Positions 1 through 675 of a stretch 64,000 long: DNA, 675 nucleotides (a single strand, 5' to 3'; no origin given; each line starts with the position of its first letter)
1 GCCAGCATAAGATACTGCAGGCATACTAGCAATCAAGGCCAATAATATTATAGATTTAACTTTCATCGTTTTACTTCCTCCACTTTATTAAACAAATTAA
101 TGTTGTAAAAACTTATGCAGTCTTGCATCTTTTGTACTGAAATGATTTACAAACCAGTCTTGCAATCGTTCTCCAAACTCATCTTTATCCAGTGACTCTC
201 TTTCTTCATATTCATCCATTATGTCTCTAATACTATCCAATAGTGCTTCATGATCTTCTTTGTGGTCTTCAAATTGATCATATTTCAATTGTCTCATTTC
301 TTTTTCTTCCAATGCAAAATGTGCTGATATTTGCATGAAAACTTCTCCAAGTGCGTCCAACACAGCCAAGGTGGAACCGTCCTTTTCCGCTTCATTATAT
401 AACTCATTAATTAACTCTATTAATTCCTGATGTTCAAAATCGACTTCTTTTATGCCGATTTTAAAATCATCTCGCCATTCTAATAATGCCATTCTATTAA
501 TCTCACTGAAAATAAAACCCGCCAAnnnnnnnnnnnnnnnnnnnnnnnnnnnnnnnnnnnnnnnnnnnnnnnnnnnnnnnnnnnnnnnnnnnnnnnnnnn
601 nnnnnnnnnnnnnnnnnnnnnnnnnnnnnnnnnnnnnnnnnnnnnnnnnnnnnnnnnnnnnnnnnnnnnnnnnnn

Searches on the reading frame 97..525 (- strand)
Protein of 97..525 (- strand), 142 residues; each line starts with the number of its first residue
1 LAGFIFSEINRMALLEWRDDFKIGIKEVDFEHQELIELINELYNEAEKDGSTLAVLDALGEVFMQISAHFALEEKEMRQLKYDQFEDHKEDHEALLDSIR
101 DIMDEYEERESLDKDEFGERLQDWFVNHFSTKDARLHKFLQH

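Call 3: search_protein_families(library=pfam, proteins=[window:97-525:-], max_evalue=0.01)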
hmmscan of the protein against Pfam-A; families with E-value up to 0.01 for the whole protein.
window:97-525:- (142 aa): 3 families
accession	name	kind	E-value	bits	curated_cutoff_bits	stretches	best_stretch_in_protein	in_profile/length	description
PF01814.28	Hemerythrin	-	6.6e-10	40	25.3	1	24-138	2-125/127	Hemerythrin HHE cation binding domain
PF07739.18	TipAS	-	0.0085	17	23.8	0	74-140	19-85/117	TipAS antibiotic-recognition domain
PF12128.14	DUF3584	-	0.0097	13.9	31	1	42-122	313-393/1191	Protein of unknown function (DUF3584)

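Call 4: search_protein_families(library=ncbifam, proteins=[window:97-525:-], max_evalue=0.01)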
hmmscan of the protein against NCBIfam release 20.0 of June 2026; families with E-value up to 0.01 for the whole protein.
window:97-525:- (142 aa): 5 families
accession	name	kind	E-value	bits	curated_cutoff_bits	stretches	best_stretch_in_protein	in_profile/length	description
NF033749.1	bact_hemeryth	subfamily_domain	2.4e-28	98.8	84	1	14-141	1-129/129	bacteriohemerythrin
TIGR02481.1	hemeryth_dom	domain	1.6e-26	92.8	51.75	1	16-139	1-125/126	hemerythrin domain-containing protein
NF002007.0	PRK00808.1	equivalog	6.5e-18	65.3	109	1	12-135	1-122/156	bacteriohemerythrin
TIGR00058.1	Hemerythrin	subfamily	4.3e-13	49.9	131.85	1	16-134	6-109/115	hemerythrin family non-heme iron protein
NF002522.0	PRK01917.1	equivalog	3e-10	40.2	162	1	18-141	13-132/145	cation-binding hemerythrin HHE family protein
